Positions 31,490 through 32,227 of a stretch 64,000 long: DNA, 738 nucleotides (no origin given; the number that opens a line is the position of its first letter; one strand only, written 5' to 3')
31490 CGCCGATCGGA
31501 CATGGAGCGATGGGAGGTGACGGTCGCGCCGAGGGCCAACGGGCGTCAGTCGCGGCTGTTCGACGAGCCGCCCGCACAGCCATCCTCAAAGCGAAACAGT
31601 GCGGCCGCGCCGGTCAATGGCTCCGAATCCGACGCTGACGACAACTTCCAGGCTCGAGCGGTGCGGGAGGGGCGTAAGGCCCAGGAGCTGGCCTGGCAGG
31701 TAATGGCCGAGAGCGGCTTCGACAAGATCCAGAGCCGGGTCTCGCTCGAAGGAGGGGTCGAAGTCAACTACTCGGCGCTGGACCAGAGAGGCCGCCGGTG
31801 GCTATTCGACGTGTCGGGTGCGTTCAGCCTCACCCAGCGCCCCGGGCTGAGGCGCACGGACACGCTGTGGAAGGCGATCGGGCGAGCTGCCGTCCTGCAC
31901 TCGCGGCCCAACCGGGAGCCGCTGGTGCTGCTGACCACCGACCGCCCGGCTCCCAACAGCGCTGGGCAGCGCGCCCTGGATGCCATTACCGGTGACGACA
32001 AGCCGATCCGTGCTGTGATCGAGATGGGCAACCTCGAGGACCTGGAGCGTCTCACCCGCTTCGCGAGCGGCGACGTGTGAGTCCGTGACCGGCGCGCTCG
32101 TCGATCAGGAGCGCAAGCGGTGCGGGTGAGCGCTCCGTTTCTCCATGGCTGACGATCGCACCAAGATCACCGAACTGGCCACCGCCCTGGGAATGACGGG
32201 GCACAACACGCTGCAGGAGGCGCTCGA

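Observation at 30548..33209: SPPY amino-methyltransferase with an extra C-terminal domain plus an unclassifiable 354-aa neighbour: candidate restriction-modification or other defence module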

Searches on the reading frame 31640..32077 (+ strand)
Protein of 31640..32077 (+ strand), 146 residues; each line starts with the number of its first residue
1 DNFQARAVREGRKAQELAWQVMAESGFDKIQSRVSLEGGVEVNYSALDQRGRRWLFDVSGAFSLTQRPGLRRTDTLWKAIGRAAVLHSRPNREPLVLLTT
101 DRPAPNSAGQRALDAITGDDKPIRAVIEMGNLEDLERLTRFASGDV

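Call 41: predict_structure(alignment_id=A4)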
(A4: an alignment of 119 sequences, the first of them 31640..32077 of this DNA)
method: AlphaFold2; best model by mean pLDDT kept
length: 146 residues; sequences in the alignment: 119
mean_pLDDT: 86.4   pTM: 0.83
mean pLDDT of the five models: 86.4, 86.3, 85.7, 85.4, 85.1
residues with pLDDT >= 90: 90; 70-90: 33; 50-70: 15; < 50: 8
segments of 3 or more residues with pLDDT < 50: 63-70
pLDDT, mean of each block of 10 residues (from residue 1): 65 88 97 89 96 92 48 75 92 93 87 94 95 96 89
secondary structure, 60 per line:
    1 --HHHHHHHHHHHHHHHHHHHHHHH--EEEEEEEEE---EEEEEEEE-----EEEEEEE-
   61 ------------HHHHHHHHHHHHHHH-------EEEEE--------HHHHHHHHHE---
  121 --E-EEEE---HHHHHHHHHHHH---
elements in order: H3-25 E28-36 E40-47 E53-59 H73-87 E95-99 H108-116 E125-128 H132-143

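Call 45: fold_search(model_id=the predicted structure, library=pdb)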
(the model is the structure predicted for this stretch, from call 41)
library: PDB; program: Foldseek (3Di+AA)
matches with E <= 10: 488; with E <= 0.001: 0
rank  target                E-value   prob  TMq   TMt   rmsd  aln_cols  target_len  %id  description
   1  4dap                  1.3e-03  1.00  0.47  0.32   4.6       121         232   12  The structure of Escherichia coli SfsA (released 2013-08-14)
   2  9dou_A                6.7e-03  0.94  0.43  0.09  10.3       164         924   11  Taeniopygia guttata R2 retrotransposon (R2Tg) initiating target-primed reverse transcription (released 2025-05-21)
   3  3dnx                  1.5e-02  0.99  0.36  0.36   2.8        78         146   13  SPO1766 protein of unknown function from Silicibacter pomeroyi. (released 2008-09-02)
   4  6xl1_A                2.2e-02  1.00  0.53  0.23   3.1       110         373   14  crystal structure of cA4-activated Card1(D294N) (released 2020-12-30)
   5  1wtd_A                2.2e-02  0.80  0.38  0.24   9.4       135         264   11  Crystal structure of type II restrcition endonuclease, EcoO109I DNA-free form (released 2004-12-14)
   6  1wtd_B                2.7e-02  0.69  0.34  0.21  10.1       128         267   12  Crystal structure of type II restrcition endonuclease, EcoO109I DNA-free form (released 2004-12-14)
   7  2vld_B                3.5e-02  0.91  0.35  0.24   5.7        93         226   14  crystal structure of a repair endonuclease from Pyrococcus abyssi (released 2009-05-19)
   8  2vld_A                3.7e-02  0.96  0.38  0.26   3.7        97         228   11  crystal structure of a repair endonuclease from Pyrococcus abyssi (released 2009-05-19)
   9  4f0p_C                3.7e-02  0.82  0.42  0.17   7.7       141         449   16  MspJI Restriction Endonuclease - P31 Form (released 2012-08-08)
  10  5gke_A                4.0e-02  0.90  0.39  0.26   5.5       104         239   17  Structure of EndoMS-dsDNA1 complex (released 2016-11-02)
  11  9u49_A                4.8e-02  0.89  0.48  0.21   5.1       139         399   12  crystal structure of Cdn1 in complex with cA4 (released 2026-02-04)
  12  6ut7_G                5.1e-02  0.77  0.41  0.18   8.0       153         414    9  Fitted model for the tetradecameric assembly of Thermococcus gammatolerans McrB AAA+ hexamers with bound McrC (released 2020-10-21)
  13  6wxw_A                8.5e-02  0.96  0.51  0.22   3.7       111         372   14  crystal structure of apo Card1 (released 2020-12-30)
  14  5gkj_B                9.6e-02  0.82  0.40  0.28   5.6       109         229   14  Structure of EndoMS in apo form (released 2016-11-02)
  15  2ziw_A                1.1e-01  0.33  0.32  0.20  10.4       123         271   15  Crystal structure of the Mus81-Eme1 complex (released 2008-04-29)
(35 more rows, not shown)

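Call 80: search_dna_similar(query=window:31640-32077:+, collection=plasmids, mode=protein, max_evalue=0.01)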
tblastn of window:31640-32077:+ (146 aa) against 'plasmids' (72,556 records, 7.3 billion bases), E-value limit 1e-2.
No match.

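Call 86: find_related_loci(query=A4, collection=metagenome_contigs, flank=4000)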
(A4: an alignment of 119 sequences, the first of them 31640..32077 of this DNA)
Query A4 (146 aa) in metagenome_contigs; peptide patterns used: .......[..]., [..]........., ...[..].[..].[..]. (x = any residue, [..] = any of these).
600 stretches matched a pattern (row limit reached: there are more); 533 encode a relative of the query (tblastn E <= 1e-3); the best 80 are kept; 80 distinct loci.
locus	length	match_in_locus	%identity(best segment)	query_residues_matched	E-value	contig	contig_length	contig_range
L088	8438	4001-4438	88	1-146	2e-82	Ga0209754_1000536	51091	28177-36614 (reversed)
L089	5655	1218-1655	88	1-146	2e-82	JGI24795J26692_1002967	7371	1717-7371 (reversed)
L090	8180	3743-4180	88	1-146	2e-82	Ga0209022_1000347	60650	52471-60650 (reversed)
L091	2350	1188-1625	86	1-146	8e-84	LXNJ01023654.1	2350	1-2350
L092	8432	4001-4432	64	1-144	3e-57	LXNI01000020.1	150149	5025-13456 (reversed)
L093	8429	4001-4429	62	2-144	3e-56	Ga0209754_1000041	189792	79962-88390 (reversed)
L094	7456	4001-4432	61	3-146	1e-53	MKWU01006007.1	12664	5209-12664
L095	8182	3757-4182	62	1-142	3e-53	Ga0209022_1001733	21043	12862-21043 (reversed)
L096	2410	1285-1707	56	1-142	3e-49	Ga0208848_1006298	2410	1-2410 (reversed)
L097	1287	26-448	57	1-142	5e-50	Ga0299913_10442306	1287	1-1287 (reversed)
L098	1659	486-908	55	1-142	2e-49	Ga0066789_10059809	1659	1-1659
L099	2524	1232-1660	58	1-144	2e-48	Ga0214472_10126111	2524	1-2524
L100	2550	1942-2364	57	1-142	7e-48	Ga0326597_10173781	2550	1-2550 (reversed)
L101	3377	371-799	58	1-144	3e-47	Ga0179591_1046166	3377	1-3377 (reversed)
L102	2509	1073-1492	57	4-144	5e-47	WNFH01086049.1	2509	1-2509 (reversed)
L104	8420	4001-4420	57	4-144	2e-46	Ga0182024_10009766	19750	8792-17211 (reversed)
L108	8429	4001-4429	56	1-144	3e-45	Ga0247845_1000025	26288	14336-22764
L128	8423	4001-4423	54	1-142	1e-42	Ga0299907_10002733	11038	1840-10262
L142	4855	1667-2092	52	1-142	1e-41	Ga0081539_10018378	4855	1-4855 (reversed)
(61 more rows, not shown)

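Call 89: search_protein_families(library=pfam, proteins=[L104:4451-4813:+, L104:4810-5247:+, L128:4444-4758:+, L128:4755-5186:+, L108:4490-4816:+, L108:4813-5232:+, L092:4940-5434:+, L092:5410-5859:+], max_evalue=0.1)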
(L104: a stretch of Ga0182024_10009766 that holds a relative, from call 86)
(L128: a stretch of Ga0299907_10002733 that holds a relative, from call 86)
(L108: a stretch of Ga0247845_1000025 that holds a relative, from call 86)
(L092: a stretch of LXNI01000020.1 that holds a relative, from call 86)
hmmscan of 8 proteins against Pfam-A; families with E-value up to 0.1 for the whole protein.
L104:4451-4813:+ (120 aa): 0 families

L104:4810-5247:+ (145 aa): 0 families

L128:4444-4758:+ (104 aa): 1 family
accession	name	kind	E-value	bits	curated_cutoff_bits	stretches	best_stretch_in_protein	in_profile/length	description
PF07177.19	Neuralized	-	0.069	13.5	23.3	1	6-88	45-111/149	Neuralized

L128:4755-5186:+ (143 aa): 0 families

L108:4490-4816:+ (108 aa): 1 family
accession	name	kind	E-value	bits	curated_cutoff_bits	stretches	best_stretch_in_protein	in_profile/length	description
PF14813.11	NADH_B2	-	0.051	13.8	25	1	65-90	41-64/69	NADH dehydrogenase 1 beta subcomplex subunit 2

L108:4813-5232:+ (139 aa): 0 families

L092:4940-5434:+ (164 aa): 0 families

L092:5410-5859:+ (149 aa): 0 families

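Call 97: search_protein_families(library=padloc, proteins=[L104:4810-5244:+, L128:4755-5183:+, L108:4813-5229:+, L142:2480-2902:+, L104:4451-4810:+, L128:4444-4755:+, window:31640-32077:+], max_evalue=1)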
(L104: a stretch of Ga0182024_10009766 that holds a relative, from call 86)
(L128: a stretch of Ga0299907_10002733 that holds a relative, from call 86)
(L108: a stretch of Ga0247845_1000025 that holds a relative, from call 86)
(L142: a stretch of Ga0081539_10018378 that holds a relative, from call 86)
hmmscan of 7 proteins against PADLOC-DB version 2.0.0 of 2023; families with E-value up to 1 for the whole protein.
L104:4810-5244:+ (145 aa): 0 families

L128:4755-5183:+ (143 aa): 0 families

L108:4813-5229:+ (139 aa): 0 families

L142:2480-2902:+ (141 aa): 0 families

L104:4451-4810:+ (120 aa): 0 families

L128:4444-4755:+ (104 aa): 0 families

window:31640-32077:+ (146 aa): 0 families

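Call 99: search_solved_structures(query=A6, max_evalue=10, show_alignments=2)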
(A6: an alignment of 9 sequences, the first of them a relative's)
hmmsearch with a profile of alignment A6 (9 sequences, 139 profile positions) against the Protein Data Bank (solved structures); distinct sequences matched with E-value up to 10: 8.
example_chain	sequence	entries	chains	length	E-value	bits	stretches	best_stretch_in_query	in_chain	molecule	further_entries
6u1q_A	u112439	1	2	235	0.55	13.2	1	79-125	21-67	VpsO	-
9jj9_B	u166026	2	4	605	0.8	12.6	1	48-89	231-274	Polyketide synthase GfsA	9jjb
9iyw_A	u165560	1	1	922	1.3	12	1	48-89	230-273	Polyketide synthase,GfsA KSQ-AncAT chimeric protein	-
8in9_A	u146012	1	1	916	1.4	11.9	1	48-89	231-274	Polyketide synthase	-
7vee_A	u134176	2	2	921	1.4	11.8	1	48-89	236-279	Polyketide synthase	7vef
3epr_A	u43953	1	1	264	1.7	11.6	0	76-119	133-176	Hydrolase, haloacid dehalogenase-like family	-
7lr1_A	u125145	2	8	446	1.8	11.5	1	16-95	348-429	Glycosyl hydrolase BlGH5_18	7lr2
7lr6_A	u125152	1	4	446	1.8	11.5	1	16-95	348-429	Glycosyl hydrolase BlGH5_18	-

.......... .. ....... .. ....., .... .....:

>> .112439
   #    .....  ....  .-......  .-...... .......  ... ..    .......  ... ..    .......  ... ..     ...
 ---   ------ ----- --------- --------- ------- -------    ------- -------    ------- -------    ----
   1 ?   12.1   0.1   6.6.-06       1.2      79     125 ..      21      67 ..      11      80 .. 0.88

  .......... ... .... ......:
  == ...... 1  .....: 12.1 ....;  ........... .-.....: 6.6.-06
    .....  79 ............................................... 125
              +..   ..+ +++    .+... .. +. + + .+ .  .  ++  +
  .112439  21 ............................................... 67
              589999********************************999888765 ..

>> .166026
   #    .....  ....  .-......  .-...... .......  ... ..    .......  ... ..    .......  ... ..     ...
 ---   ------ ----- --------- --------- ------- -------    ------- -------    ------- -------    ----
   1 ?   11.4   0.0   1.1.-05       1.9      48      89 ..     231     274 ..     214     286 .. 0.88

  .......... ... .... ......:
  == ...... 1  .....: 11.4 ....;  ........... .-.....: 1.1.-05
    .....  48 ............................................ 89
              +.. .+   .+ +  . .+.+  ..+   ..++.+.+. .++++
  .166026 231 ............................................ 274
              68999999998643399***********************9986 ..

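Call 100: find_homologous_proteins(query=A6, max_evalue=0.001)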
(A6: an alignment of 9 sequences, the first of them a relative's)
Query A6 (9 sequences) (145 aa, profile of the alignment): 905 proteins with E <= 0.001 among 8000 candidates; the best 120 are listed.
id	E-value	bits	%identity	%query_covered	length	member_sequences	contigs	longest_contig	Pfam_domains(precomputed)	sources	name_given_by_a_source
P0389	5.0e-71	255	62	94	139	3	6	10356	-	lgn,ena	-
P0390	2.2e-70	253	61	94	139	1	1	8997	-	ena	-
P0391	2.3e-70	253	65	94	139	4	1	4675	-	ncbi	-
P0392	3.4e-70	252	66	94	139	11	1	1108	-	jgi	jgi:hypothetical protein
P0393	3.9e-70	252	60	94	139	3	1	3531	-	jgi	jgi:hypothetical protein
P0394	6.0e-70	251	65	94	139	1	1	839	-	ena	-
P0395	7.1e-70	251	68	94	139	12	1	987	-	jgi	jgi:hypothetical protein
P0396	9.4e-70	251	66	94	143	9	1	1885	-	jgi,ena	-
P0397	1.0e-69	251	65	94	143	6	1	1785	-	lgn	-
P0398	1.1e-69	250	63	94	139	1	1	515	-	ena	-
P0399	1.3e-69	250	65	94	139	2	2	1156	-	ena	-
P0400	1.4e-69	250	65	94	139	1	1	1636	-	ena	-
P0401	1.4e-69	250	61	93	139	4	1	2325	-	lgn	-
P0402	1.6e-69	250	64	94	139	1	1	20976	-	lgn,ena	-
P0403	1.8e-69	250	60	94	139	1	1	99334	-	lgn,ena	-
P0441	7.6e-67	241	60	94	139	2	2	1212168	-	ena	-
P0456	1.9e-66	240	66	94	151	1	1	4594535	-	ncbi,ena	-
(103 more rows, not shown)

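Call 101: find_encoding_contigs(protein=P0456, flank=7000, max_places=2)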
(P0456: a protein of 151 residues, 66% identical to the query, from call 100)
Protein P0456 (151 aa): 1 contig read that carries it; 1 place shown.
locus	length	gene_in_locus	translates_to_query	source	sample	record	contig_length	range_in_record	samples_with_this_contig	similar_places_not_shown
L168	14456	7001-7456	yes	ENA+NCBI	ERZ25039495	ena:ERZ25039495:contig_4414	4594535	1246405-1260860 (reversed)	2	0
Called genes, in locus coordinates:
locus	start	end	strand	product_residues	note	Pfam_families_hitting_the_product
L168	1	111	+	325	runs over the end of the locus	PF01425:Amidase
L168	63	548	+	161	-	PF01425:Amidase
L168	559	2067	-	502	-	PF13487:HD_5, PF01966:HD, PF00196:GerE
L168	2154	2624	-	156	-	PF13686:DrsE_2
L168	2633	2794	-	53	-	PF04358:DsrC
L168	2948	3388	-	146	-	-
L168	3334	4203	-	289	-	PF07992:Pyr_redox_2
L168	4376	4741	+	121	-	PF00085:Thioredoxin, PF13098:Thioredoxin_2 (weak)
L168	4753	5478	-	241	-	PF02585:PIG-L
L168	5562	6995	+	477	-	PF01555:N6_N4_Mtase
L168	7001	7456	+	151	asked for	-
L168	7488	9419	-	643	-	PF03160:Calx-beta (faint)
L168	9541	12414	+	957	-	PF03704:BTAD, PF13191:AAA_16, PF13401:AAA_22 (weak)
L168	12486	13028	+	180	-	-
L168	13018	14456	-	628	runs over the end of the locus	PF00753:Lactamase_B, PF12706:Lactamase_B_2 (weak), PF14863:Alkyl_sulf_dimr, PF14864:Alkyl_sulf_C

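Call 102: find_encoding_contigs(protein=P0441, flank=7000, max_places=2)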
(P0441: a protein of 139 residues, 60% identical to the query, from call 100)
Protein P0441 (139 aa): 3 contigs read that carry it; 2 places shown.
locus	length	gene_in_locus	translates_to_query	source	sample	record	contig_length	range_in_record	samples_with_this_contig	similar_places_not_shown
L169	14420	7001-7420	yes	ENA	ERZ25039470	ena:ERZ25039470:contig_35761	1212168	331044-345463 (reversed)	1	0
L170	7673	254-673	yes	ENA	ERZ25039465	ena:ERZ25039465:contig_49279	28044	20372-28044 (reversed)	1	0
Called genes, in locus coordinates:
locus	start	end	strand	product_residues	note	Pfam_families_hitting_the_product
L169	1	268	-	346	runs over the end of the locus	PF00248:Aldo_ket_red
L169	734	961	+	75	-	PF04978:MST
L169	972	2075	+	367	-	PF06155:GBBH-like_N, PF02668:TauD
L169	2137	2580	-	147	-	-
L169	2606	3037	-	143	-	PF00571:CBS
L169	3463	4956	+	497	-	PF00069:Pkinase, PF01636:APH (faint), PF07714:PK_Tyr_Ser-Thr, PF03109:ABC1 (weak)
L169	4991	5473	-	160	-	PF08327:AHSA1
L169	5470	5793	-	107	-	PF12840:HTH_20, PF25213:HVO_A0261_N (weak), PF01022:HTH_5, PF12802:MarR_2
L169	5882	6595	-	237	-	PF01048:PNP_UDP_1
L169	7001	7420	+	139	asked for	-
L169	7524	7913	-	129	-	-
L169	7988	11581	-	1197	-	PF12773:DZR, PF13240:Zn_Ribbon_1 (weak), PF24463:DUF7577 (weak), PF00211:Guanylate_cyc, PF13191:AAA_16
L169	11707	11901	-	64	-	-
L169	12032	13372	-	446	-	PF03703:bPH_2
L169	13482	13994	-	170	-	PF03703:bPH_2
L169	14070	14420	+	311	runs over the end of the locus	PF09678:Caa3_CtaG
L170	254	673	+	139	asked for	-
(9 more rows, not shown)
